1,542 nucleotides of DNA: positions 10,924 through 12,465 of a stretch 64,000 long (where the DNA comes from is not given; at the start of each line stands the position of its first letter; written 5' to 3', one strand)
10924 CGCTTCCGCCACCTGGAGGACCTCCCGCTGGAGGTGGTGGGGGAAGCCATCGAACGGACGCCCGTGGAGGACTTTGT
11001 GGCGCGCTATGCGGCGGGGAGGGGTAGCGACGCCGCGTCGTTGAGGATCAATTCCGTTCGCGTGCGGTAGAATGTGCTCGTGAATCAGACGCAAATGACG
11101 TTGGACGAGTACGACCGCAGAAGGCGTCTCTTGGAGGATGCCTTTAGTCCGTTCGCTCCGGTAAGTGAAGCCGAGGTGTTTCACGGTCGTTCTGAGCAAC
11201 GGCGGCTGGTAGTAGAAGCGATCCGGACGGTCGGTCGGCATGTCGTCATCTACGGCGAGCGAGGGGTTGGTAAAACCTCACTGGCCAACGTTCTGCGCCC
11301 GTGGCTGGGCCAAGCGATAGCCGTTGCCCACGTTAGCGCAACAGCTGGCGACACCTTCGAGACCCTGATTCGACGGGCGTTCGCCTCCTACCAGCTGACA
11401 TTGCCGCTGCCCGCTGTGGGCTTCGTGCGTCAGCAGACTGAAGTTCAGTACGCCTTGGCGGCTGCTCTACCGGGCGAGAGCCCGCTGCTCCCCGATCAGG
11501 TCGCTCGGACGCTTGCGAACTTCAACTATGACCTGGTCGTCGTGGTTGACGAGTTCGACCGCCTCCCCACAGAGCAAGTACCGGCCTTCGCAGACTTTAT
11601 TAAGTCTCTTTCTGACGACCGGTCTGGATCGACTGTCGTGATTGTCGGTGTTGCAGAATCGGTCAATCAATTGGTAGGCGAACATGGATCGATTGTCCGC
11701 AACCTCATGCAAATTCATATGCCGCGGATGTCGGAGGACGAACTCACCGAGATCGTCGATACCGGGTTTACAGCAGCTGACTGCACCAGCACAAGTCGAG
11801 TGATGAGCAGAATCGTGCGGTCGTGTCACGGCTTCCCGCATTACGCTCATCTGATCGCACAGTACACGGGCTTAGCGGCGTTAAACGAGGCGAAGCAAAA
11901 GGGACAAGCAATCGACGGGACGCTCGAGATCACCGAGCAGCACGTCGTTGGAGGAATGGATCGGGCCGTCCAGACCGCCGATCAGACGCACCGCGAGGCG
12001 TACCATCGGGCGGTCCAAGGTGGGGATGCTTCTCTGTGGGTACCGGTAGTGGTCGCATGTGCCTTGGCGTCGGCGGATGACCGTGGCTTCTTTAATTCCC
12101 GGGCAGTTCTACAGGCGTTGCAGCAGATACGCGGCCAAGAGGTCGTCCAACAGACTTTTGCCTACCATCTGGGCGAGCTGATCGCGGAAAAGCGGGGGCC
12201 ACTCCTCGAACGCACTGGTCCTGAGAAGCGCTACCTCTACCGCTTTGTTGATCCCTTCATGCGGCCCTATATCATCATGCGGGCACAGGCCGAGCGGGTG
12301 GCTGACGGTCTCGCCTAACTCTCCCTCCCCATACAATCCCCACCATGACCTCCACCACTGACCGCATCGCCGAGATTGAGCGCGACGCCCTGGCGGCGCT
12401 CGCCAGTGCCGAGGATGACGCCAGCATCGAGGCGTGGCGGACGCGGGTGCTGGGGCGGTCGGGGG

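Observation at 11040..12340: Single-gene low-GC islet encoding an uncharacterised AAA+ (Cdc6/Arch_ATPase-like) NTPase inserted immediately upstream of pheS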

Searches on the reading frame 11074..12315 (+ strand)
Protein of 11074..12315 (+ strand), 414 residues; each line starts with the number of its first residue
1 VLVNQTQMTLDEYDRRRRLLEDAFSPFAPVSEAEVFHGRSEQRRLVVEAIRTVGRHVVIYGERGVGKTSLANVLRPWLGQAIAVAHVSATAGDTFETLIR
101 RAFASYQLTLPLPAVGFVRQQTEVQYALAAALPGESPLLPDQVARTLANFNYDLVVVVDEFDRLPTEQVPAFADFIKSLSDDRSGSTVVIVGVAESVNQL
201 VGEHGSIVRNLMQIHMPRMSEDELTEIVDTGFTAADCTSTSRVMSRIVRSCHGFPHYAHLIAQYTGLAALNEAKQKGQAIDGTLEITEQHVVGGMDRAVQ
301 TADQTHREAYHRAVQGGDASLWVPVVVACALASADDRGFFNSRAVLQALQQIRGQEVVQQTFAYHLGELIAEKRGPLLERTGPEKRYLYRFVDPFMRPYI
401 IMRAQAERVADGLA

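Call 3: search_protein_families(library=pfam, proteins=[window:11074-12315:+], max_evalue=1)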
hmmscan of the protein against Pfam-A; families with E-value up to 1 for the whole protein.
window:11074-12315:+ (414 aa): 22 families
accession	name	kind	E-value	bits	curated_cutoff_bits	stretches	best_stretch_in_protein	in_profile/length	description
PF20703.3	nSTAND1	-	9.4e-15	55.6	27.1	1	31-308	11-270/379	Novel STAND NTPase 1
PF13191.12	AAA_16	-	9.3e-11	42.9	32.6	1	36-181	2-161/167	AAA ATPase domain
PF13401.12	AAA_22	-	3.7e-10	40.7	27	1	55-195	6-125/130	AAA domain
PF07693.20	KAP_NTPase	-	0.00022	21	20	1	141-182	140-181/293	KAP family P-loop domain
PF00004.35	AAA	-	0.00029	21.7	21.2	1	57-200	1-114/131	ATPase family associated with various cellular activities (AAA)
PF13479.12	AAA_24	-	0.0012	19.2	27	1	56-73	4-21/195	AAA domain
PF03193.22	RsgA_GTPase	-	0.0022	18.3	30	1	54-91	106-141/174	RsgA GTPase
PF05621.17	TniB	-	0.0023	17.9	22.4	1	140-200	108-169/189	Bacterial TniB protein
PF13604.12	AAA_30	-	0.0027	17.9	27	1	40-213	4-142/191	AAA domain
PF01637.24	ATPase_2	-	0.005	17.1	33.2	1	55-234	21-197/225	ATPase domain predominantly from Archaea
PF05496.18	RuvB_N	-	0.0059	16.8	27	1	55-84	34-63/159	Holliday junction DNA helicase RuvB P-loop domain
PF13173.12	AAA_14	-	0.0064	16.9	27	0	56-73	4-21/129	AAA domain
PF05729.18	NACHT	-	0.0071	16.6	26.7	1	55-170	1-99/167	NACHT domain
PF13481.12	AAA_25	-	0.0072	16.4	27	1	28-111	8-99/195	AAA domain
PF20720.3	nSTAND3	-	0.013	15.6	27.2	1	55-77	18-40/155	Novel STAND NTPase 3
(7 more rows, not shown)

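Call 4: search_protein_families(library=padloc, proteins=[window:11074-12315:+], max_evalue=1)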
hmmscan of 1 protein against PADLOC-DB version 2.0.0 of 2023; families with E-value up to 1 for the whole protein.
window:11074-12315:+ (414 aa): 10 families
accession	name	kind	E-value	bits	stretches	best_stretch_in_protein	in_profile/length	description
PDLC05049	PDC-S59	-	2.6e-05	21.5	1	156-255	155-251/428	-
PDLC02361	PifA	-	0.00028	17.6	1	140-178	170-208/720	PifA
PDLC04140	mad8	-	0.0015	16.1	1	53-74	26-47/314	mads_8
PDLC01994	RtcR_PspF1--CARF_AAA_HTH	-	0.0015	15.7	1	35-76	159-203/468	-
PDLC03838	DolB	-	0.0041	14.4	1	58-95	170-207/375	-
PDLC04894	PDC-S06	-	0.0095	12.5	1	49-75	23-49/740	-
PDLC02159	Avs1b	-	0.024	9.9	1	143-265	313-432/1924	-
PDLC04984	PDC-S27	-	0.035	11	1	40-223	8-180/474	-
PDLC05079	PDC-S73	-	0.035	10.9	1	56-74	193-211/752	-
PDLC02195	IetA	-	0.042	11.1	1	54-87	137-170/395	-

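Call 5: search_protein_families(library=ncbifam, proteins=[window:11074-12315:+], max_evalue=1)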
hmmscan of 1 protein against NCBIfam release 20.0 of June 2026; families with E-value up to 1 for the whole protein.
window:11074-12315:+ (414 aa): 8 families
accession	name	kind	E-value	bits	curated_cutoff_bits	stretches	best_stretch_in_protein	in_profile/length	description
NF000868.0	PRK00080.1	equivalog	0.00049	19.1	282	1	54-85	51-82/330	Holliday junction branch migration DNA helicase RuvB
TIGR02928.1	TIGR02928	subfamily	0.004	16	181.3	1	54-74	40-60/366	orc1/cdc6 family replication initiation protein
TIGR00157.1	TIGR00157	equivalog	0.0065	16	100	1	55-88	123-157/247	ribosome small subunit-dependent GTPase A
TIGR00635.1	ruvB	equivalog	0.0083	15.2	299.05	1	54-86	30-62/305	Holliday junction branch migration DNA helicase RuvB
NF053860.1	DS41_1_antiphage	equivalog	0.013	14.5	370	1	54-74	39-59/448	anti-phage protein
TIGR03918.1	GTP_HydF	equivalog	0.026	13.4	325.55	1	55-97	8-45/392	[FeFe] hydrogenase H-cluster maturation GTPase HydF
TIGR02397.1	dnaX_nterm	equivalog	0.22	10.7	250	1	58-74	40-56/355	DNA polymerase III subunit gamma/tau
NF047389.1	ATPase_Sll1717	subfamily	0.23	10.5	75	1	49-75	25-50/454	P-loop ATPase, Sll1717 family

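Call 7: find_homologous_proteins(query=window:11074-12315:+)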
Query window:11074-12315:+ (414 aa): 2563 proteins with E <= 0.001 among 8000 candidates; the best 120 are listed.
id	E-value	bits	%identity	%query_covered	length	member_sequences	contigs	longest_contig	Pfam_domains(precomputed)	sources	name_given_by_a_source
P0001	9.3e-266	899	100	98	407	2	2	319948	PF13401.13,PF20703.4,PF13191.13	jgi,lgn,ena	-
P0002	5.5e-180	617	70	97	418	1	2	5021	PF00004.36,PF13401.13,PF20703.4,PF13191.13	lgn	-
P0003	8.7e-109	382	48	96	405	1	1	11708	PF07693.21,PF00004.36,PF13401.13,PF20703.4,PF13191.13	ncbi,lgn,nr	ncbi:MAG TPA: ATP-binding protein [Dehalococcoidia bacterium]|nr:ATP-binding protein [Dehalococcoidi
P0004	6.9e-108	379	47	96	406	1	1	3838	PF07693.21,PF00004.36,PF13401.13,PF20703.4,PF13191.13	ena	-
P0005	7.2e-108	379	48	96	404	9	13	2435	PF13173.13,PF07693.21,PF00004.36,PF13401.13,PF20703.4,PF13191.13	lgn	-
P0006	1.3e-106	375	47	94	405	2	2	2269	PF00004.36,PF13401.13,PF20703.4,PF13191.13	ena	-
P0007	9.4e-106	372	48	94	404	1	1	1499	PF05729.19,PF00004.36,PF13401.13,PF20703.4,PF13191.13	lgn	-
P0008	2.9e-105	371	47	95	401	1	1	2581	PF00004.36,PF13401.13,PF20703.4,PF18401.8,PF13191.13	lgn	-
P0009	5.0e-105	370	47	94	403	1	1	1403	PF07693.21,PF00004.36,PF13401.13,PF20703.4,PF13191.13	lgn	-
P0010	9.8e-105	369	47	96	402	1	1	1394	PF07693.21,PF00004.36,PF13401.13,PF20703.4,PF13191.13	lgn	-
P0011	4.4e-104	367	48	94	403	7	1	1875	PF13401.13,PF20703.4,PF13191.13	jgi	-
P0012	4.5e-104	367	47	95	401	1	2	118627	PF07693.21,PF00004.36,PF13401.13,PF20703.4,PF13191.13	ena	-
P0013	1.7e-103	365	48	94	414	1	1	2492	PF07693.21,PF13401.13,PF20703.4,PF13191.13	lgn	-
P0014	4.8e-103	363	48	94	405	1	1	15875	PF07693.21,PF00004.36,PF13401.13,PF20703.4,PF05496.19,PF13191.13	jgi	jgi:Cdc6-like AAA superfamily ATPase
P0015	2.1e-102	361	46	95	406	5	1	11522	PF13401.13,PF20703.4,PF13191.13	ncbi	ncbi:MAG: ATP-binding protein [Tepidiformaceae bacterium]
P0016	3.3e-102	361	48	93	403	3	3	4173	PF13401.13,PF20703.4,PF13191.13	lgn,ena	-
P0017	3.8e-102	360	47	95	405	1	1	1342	PF07693.21,PF00004.36,PF13401.13,PF20703.4,PF05496.19,PF13191.13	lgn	-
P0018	6.1e-102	360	46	98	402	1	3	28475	PF13401.13,PF20703.4,PF13191.13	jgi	jgi:Cdc6-like AAA superfamily ATPase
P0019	8.8e-102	359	46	97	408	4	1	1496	PF00004.36,PF13401.13,PF20703.4,PF13191.13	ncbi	-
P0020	1.2e-101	359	46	93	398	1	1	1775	PF00004.36,PF13401.13,PF20703.4,PF13191.13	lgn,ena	-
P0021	2.0e-101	358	45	96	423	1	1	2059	PF07693.21,PF00004.36,PF13401.13,PF20703.4,PF13191.13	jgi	-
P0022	6.0e-100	353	47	96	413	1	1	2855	PF07693.21,PF00004.36,PF13401.13,PF20703.4,PF13191.13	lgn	-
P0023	6.1e-100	353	47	95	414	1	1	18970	PF00004.36,PF13401.13,PF20703.4,PF13191.13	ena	-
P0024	2.3e-99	351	47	94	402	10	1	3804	PF13401.13,PF20703.4,PF13191.13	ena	-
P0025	3.2e-99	351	46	97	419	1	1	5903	PF00004.36,PF13401.13,PF20703.4,PF13191.13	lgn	-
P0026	3.4e-99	351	46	94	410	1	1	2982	PF07693.21,PF13401.13,PF20703.4,PF13191.13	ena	-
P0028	1.6e-98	349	46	95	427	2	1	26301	PF00004.36,PF13401.13,PF20703.4,PF13191.13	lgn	-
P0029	2.4e-98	348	45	96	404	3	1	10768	PF13401.13,PF20703.4,PF13191.13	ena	-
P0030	3.1e-98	348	46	95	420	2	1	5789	PF00004.36,PF13401.13,PF20703.4,PF13191.13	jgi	-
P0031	5.6e-98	347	46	94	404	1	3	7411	PF07693.21,PF00004.36,PF13401.13,PF20703.4,PF13191.13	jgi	jgi:Cdc6-like AAA superfamily ATPase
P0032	3.0e-96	341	44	94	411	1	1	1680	PF07693.21,PF00004.36,PF13401.13,PF20703.4,PF13191.13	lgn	-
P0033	6.0e-96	340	44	93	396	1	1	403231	PF13401.13,PF20703.4,PF13191.13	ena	-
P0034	6.1e-96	340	46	94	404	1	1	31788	PF00004.36,PF13401.13,PF20703.4,PF13191.13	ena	-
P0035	1.0e-95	339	45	95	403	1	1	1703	PF00004.36,PF13401.13,PF20703.4,PF13191.13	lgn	-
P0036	1.5e-95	339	45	96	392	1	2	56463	PF00004.36,PF13401.13,PF20703.4,PF13191.13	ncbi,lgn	-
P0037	2.0e-95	338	45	94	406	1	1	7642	PF00004.36,PF13401.13,PF20703.4,PF13191.13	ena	-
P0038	3.1e-95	338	46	94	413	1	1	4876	PF05729.19,PF00004.36,PF13401.13,PF20703.4,PF05496.19,PF13191.13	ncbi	-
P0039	4.7e-95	337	45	95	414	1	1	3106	PF07693.21,PF05729.19,PF00004.36,PF13401.13,PF20703.4,PF05496.19,PF13191.13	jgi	jgi:Cdc6-like AAA superfamily ATPase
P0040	4.7e-95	337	44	93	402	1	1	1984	PF07693.21,PF00004.36,PF13401.13,PF20703.4,PF13191.13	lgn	-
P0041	4.9e-95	337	46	93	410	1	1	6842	PF07693.21,PF05729.19,PF00004.36,PF13401.13,PF20703.4,PF01637.25,PF13191.13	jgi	jgi:Cdc6-like AAA superfamily ATPase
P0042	1.1e-94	336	44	95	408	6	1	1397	PF00004.36,PF13401.13,PF20703.4,PF05496.19,PF13191.13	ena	-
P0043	5.4e-94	334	44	96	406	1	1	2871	PF00004.36,PF13401.13,PF20703.4,PF13191.13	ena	-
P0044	1.2e-93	333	44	95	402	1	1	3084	PF00004.36,PF13401.13,PF20703.4,PF13191.13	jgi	jgi:Cdc6-like AAA superfamily ATPase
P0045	1.2e-93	332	46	97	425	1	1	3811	PF00004.36,PF13401.13,PF20703.4,PF13191.13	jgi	jgi:Cdc6-like AAA superfamily ATPase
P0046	2.9e-93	331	46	97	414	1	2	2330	PF00004.36,PF13401.13,PF20703.4,PF13191.13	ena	-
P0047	1.2e-92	329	46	93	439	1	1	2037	PF07693.21,PF00004.36,PF13401.13,PF20703.4,PF13191.13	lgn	-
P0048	4.3e-92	327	45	94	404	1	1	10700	PF00004.36,PF13401.13,PF20703.4,PF13191.13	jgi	jgi:energy-coupling factor transporter ATP-binding protein EcfA2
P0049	7.9e-91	323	44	94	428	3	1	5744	PF00004.36,PF13401.13,PF20703.4,PF13191.13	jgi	jgi:Cdc6-like AAA superfamily ATPase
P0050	1.8e-90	322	42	96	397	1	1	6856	PF13401.13,PF20703.4,PF13191.13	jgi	jgi:hypothetical protein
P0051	6.0e-89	317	45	93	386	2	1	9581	PF07693.21,PF00004.36,PF13401.13,PF20703.4,PF01637.25,PF13191.13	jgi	jgi:Cdc6-like AAA superfamily ATPase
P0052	9.1e-89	316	45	94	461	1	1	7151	PF13604.13,PF00004.36,PF13401.13,PF20703.4,PF13191.13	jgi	jgi:Cdc6-like AAA superfamily ATPase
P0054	1.9e-85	306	43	93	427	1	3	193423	PF00004.36,PF13401.13,PF20703.4,PF13191.13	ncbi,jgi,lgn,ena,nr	ncbi:MAG TPA: AAA family ATPase [Candidatus Micrarchaeaceae archaeon]|nr:AAA family ATPase [Candidat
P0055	1.3e-82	296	45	85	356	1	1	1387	PF00004.36,PF13401.13,PF20703.4,PF13191.13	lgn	-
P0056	2.6e-82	295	41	96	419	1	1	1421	PF13401.13,PF20703.4,PF13191.13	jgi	jgi:hypothetical protein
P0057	4.9e-81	291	39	96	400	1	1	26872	PF00004.36,PF13401.13,PF20703.4,PF13191.13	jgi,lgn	jgi:Cdc6-like AAA superfamily ATPase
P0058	5.1e-81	291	40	96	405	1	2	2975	PF00004.36,PF13401.13,PF20703.4,PF13191.13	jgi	jgi:energy-coupling factor transporter ATP-binding protein EcfA2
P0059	2.9e-80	288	42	94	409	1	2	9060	PF00004.36,PF13401.13,PF20703.4,PF01637.25,PF13191.13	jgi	jgi:energy-coupling factor transporter ATP-binding protein EcfA2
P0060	5.8e-80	287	41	95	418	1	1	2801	PF00004.36,PF13401.13,PF20703.4,PF13191.13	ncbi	-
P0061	1.7e-79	286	40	92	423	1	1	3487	PF00004.36,PF13401.13,PF20703.4,PF13191.13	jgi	jgi:Cdc6-like AAA superfamily ATPase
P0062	2.0e-79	286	40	94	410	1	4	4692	PF13401.13,PF20703.4,PF05621.18,PF13191.13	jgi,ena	-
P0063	2.3e-79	286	41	93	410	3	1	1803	PF00004.36,PF13401.13,PF20703.4,PF05621.18,PF13191.13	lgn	-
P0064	9.9e-79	283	40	94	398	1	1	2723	PF00004.36,PF13401.13,PF20703.4,PF13191.13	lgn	-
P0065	1.0e-78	283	41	94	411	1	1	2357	PF00004.36,PF13401.13,PF20703.4,PF13191.13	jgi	-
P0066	1.2e-78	283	40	92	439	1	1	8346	PF00004.36,PF13401.13,PF20703.4,PF13191.13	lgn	-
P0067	1.3e-78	283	40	92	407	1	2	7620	PF00004.36,PF13401.13,PF20703.4,PF05621.18,PF13191.13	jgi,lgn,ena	-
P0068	1.4e-78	283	40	92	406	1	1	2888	PF00004.36,PF13401.13,PF20703.4,PF13191.13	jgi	jgi:Cdc6-like AAA superfamily ATPase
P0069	1.9e-78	282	42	92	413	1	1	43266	PF00004.36,PF13401.13,PF20703.4,PF13191.13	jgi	jgi:Cdc6-like AAA superfamily ATPase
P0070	4.2e-78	281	39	92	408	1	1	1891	PF00004.36,PF13401.13,PF20703.4,PF13191.13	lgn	-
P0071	4.6e-78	281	39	98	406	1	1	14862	PF00004.36,PF13401.13,PF20703.4,PF13191.13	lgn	-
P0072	5.0e-78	281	40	92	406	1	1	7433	PF00004.36,PF13401.13,PF20703.4,PF13191.13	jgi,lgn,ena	-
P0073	5.4e-78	281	39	94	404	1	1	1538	PF00004.36,PF13401.13,PF20703.4,PF05621.18,PF13191.13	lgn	-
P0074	6.0e-78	281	39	97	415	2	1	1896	PF00004.36,PF13401.13,PF20703.4,PF13191.13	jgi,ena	-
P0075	1.0e-77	280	39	95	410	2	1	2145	PF13401.13,PF20703.4,PF01637.25,PF13191.13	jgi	jgi:Cdc6-like AAA superfamily ATPase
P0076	1.3e-77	280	40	93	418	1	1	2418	PF00004.36,PF13401.13,PF20703.4,PF05621.18,PF13191.13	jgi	-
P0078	1.7e-77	279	39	94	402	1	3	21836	PF00004.36,PF13401.13,PF20703.4,PF05621.18,PF13191.13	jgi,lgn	jgi:Cdc6-like AAA superfamily ATPase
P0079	1.7e-77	279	38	98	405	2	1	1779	PF07693.21,PF00004.36,PF13401.13,PF20703.4,PF01637.25,PF13191.13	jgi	jgi:energy-coupling factor transporter ATP-binding protein EcfA2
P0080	1.7e-77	279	41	92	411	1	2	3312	PF00004.36,PF13401.13,PF20703.4,PF05621.18,PF13191.13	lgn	-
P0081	2.3e-77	279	41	92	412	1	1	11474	PF00004.36,PF13401.13,PF20703.4,PF05621.18,PF13481.13,PF13191.13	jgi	jgi:Cdc6-like AAA superfamily ATPase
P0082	2.5e-77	279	39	93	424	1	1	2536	PF00004.36,PF13401.13,PF20703.4,PF13191.13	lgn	-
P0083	4.1e-77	278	41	93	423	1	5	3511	PF00004.36,PF13401.13,PF20703.4,PF05621.18,PF13191.13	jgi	jgi:Cdc6-like AAA superfamily ATPase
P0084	5.8e-77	278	39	93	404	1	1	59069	PF00004.36,PF13401.13,PF20703.4,PF13191.13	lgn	-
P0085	6.7e-77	277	41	95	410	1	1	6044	PF24883.3,PF00004.36,PF13401.13,PF20703.4,PF13191.13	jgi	jgi:Cdc6-like AAA superfamily ATPase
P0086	7.9e-77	277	39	96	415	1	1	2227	PF25201.1,PF00004.36,PF13401.13,PF20703.4,PF05621.18,PF13191.13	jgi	jgi:Cdc6-like AAA superfamily ATPase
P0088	1.5e-76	276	38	94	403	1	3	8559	PF00004.36,PF13401.13,PF20703.4,PF05621.18,PF13191.13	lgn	-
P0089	2.0e-76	276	41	92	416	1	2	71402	PF07693.21,PF00004.36,PF13401.13,PF20703.4,PF05621.18,PF13191.13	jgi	jgi:Cdc6-like AAA superfamily ATPase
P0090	2.3e-76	276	40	94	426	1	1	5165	PF00004.36,PF13401.13,PF20703.4,PF05621.18,PF13191.13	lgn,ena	-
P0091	2.4e-76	276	40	99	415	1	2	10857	PF00004.36,PF13401.13,PF20703.4,PF13191.13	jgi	jgi:Cdc6-like AAA superfamily ATPase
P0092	2.5e-76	276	40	96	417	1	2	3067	PF00004.36,PF13401.13,PF20703.4,PF13191.13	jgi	jgi:Cdc6-like AAA superfamily ATPase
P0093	2.6e-76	275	39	92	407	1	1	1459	PF00004.36,PF13401.13,PF20703.4,PF05621.18,PF13191.13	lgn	-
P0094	3.1e-76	275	39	95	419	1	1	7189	PF00004.36,PF13401.13,PF20703.4,PF13191.13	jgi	jgi:Cdc6-like AAA superfamily ATPase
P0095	3.4e-76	275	40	95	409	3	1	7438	PF00004.36,PF13401.13,PF20703.4,PF13191.13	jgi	jgi:Cdc6-like AAA superfamily ATPase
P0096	3.6e-76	275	39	93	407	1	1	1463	PF07693.21,PF00004.36,PF13401.13,PF20703.4,PF13191.13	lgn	-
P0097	3.7e-76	275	39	96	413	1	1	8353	PF00004.36,PF13401.13,PF20703.4,PF05621.18,PF13191.13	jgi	jgi:Cdc6-like AAA superfamily ATPase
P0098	4.5e-76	275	39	95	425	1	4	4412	PF00004.36,PF13401.13,PF20703.4,PF13191.13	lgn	-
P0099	6.5e-76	274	40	95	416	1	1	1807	PF00004.36,PF13401.13,PF20703.4,PF01637.25,PF13191.13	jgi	jgi:Cdc6-like AAA superfamily ATPase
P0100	6.7e-76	274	39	93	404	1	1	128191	PF00004.36,PF13401.13,PF20703.4,PF05621.18,PF13191.13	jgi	jgi:Cdc6-like AAA superfamily ATPase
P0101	7.4e-76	274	39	92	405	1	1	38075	PF00004.36,PF13401.13,PF20703.4,PF05621.18,PF13191.13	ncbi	ncbi:MAG: ATP-binding protein [Candidatus Krumholzibacteriia bacterium]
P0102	7.7e-76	274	41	92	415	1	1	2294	PF00004.36,PF13401.13,PF20703.4,PF13191.13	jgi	jgi:Cdc6-like AAA superfamily ATPase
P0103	8.4e-76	274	40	95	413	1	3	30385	PF00004.36,PF13401.13,PF20703.4,PF05621.18,PF13191.13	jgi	jgi:Cdc6-like AAA superfamily ATPase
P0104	9.2e-76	274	38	94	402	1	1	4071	PF00004.36,PF13401.13,PF20703.4,PF01637.25,PF13191.13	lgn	-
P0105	1.2e-75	273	42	92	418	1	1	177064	PF00004.36,PF13401.13,PF20703.4,PF05621.18,PF13191.13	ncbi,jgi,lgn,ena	jgi:Cdc6-like AAA superfamily ATPase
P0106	1.3e-75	273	40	93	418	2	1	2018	PF13401.13,PF20703.4,PF13191.13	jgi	jgi:Cdc6-like AAA superfamily ATPase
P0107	1.4e-75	273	41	92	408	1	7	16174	PF00004.36,PF13401.13,PF20703.4,PF05621.18,PF13191.13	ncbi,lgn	-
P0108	1.7e-75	273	39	93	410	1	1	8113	PF07693.21,PF00004.36,PF13401.13,PF20703.4,PF01637.25,PF13191.13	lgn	-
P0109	1.8e-75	273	39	92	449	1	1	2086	PF00004.36,PF13401.13,PF20703.4,PF13481.13,PF13191.13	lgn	-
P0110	2.0e-75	273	39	92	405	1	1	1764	PF00004.36,PF13401.13,PF20703.4,PF13191.13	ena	-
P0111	2.1e-75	272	40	92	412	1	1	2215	PF00004.36,PF13401.13,PF20703.4,PF13191.13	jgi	jgi:Cdc6-like AAA superfamily ATPase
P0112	2.2e-75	272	39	95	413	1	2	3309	PF13401.13,PF20703.4,PF13191.13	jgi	jgi:Cdc6-like AAA superfamily ATPase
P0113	2.3e-75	272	40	93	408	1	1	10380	PF00004.36,PF13401.13,PF20703.4,PF05621.18,PF13191.13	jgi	-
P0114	2.4e-75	272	40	93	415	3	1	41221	PF00004.36,PF13401.13,PF20703.4,PF13191.13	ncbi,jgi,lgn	jgi:Cdc6-like AAA superfamily ATPase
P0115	2.8e-75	272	38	96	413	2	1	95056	PF00004.36,PF13401.13,PF20703.4,PF05621.18,PF13191.13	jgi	jgi:Cdc6-like AAA superfamily ATPase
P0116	3.0e-75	272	39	92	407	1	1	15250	PF07693.21,PF00004.36,PF13401.13,PF20703.4,PF05621.18,PF13191.13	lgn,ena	-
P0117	3.0e-75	272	38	94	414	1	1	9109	PF00004.36,PF13401.13,PF20703.4,PF13191.13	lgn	-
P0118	3.3e-75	272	38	92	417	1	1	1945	PF00004.36,PF13401.13,PF20703.4,PF05621.18,PF13191.13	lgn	-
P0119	3.7e-75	272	38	98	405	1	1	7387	PF00004.36,PF13401.13,PF20703.4,PF05621.18,PF13191.13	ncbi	-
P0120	3.7e-75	272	38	93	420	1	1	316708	PF00004.36,PF13401.13,PF20703.4,PF13191.13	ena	-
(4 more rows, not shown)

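Call 38: search_dna_similar(query=window:11095-12315:+, collection=phages, mode=protein, max_rows=15)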
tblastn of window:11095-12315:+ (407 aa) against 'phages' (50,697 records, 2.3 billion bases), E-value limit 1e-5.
Records with a match: 3; places in all: 3; records where one place covers at least 80% of the query: 3.
Best place of each record, by identity: <60% 3.
By first word of the organism name: Mycobacterium 2; Gordonia 1.
By host as written in the record: Mycobacterium smegmatis mc2 155 2; Gordonia terrae 3612 1.
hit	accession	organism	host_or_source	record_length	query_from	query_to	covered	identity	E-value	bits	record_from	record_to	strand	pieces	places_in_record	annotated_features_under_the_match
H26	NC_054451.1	Mycobacterium phage Kevin1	Mycobacterium smegmatis mc2 155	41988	17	406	96%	37.0%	5e-66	233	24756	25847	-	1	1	30: AAA-ATPase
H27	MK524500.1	Mycobacterium phage Kevin1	Mycobacterium smegmatis mc2 155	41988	17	406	96%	37.0%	5e-66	233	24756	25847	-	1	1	30: AAA-ATPase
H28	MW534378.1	Gordonia phage Cashline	Gordonia terrae 3612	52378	16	402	95%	36.4%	7e-56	204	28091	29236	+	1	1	34: hypothetical protein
